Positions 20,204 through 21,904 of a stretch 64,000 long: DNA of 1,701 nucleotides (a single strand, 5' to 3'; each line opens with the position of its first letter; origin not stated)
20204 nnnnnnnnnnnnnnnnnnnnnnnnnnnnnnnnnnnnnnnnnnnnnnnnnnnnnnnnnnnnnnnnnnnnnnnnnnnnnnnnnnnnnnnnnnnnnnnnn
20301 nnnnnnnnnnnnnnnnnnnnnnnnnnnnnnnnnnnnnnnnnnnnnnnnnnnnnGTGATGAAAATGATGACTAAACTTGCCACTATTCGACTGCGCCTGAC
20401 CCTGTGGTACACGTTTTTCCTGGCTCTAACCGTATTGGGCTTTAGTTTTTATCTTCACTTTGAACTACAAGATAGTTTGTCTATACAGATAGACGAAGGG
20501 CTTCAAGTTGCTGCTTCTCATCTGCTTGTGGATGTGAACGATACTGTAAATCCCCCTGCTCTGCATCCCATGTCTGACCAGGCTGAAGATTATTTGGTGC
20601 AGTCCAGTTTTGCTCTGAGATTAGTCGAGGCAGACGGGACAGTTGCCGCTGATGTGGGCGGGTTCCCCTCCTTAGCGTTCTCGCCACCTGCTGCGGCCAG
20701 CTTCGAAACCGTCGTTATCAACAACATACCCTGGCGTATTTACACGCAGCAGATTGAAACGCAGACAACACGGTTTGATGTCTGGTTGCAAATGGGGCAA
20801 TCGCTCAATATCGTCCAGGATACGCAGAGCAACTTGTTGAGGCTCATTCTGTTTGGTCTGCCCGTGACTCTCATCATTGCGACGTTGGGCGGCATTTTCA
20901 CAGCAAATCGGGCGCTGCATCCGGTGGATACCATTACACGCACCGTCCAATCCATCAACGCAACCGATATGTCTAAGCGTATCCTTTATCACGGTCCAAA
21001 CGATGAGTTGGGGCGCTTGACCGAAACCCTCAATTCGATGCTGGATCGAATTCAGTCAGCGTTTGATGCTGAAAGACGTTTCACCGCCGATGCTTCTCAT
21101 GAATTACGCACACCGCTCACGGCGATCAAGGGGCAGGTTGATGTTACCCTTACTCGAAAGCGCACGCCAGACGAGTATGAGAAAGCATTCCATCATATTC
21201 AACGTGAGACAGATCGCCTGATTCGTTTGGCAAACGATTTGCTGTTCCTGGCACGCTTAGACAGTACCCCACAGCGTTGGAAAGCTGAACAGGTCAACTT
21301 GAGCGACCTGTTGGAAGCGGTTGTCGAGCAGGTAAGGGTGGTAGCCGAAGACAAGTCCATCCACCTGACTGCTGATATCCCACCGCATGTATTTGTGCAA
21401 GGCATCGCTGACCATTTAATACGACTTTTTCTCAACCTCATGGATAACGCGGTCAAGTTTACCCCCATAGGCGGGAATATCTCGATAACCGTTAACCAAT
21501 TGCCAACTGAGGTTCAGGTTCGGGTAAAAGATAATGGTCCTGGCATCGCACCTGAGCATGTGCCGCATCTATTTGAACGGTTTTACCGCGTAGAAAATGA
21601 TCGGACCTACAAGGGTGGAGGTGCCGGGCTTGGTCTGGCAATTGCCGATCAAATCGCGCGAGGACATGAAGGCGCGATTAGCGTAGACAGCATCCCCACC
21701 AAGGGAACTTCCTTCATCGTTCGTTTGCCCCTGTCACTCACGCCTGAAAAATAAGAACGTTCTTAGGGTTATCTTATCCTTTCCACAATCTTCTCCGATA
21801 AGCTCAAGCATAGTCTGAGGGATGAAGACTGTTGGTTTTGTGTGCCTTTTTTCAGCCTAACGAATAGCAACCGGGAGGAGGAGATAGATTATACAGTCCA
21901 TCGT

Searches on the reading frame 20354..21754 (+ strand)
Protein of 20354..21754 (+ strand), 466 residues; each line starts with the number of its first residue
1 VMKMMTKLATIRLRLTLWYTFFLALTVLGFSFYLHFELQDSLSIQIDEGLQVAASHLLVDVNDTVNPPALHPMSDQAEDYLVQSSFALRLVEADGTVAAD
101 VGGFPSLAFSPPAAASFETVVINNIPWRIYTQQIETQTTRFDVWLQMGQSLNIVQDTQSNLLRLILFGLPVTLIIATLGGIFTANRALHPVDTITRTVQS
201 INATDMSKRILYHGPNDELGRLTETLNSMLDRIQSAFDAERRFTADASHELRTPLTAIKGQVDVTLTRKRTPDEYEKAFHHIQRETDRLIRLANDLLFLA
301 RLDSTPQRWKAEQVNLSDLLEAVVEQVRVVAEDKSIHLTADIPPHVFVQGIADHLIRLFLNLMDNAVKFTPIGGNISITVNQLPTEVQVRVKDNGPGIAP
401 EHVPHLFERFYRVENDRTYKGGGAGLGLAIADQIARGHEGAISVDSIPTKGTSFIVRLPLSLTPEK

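Call 17: search_protein_families(library=pfam, proteins=[window:20354-21754:+], max_evalue=0.001)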
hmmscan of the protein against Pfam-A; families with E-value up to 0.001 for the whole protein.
window:20354-21754:+ (466 aa): 3 families
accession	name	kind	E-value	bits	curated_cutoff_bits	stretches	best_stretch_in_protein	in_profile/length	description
PF02518.31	HATPase_c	-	5.9e-31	107.6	26.4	1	352-461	3-110/111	Histidine kinase-, DNA gyrase B-, and HSP90-like ATPase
PF00512.31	HisKA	-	7.7e-19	67.9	26.9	1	240-304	2-65/66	His Kinase A (phospho-acceptor) domain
PF00672.30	HAMP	-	2.1e-09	38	25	1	182-234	1-52/53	HAMP domain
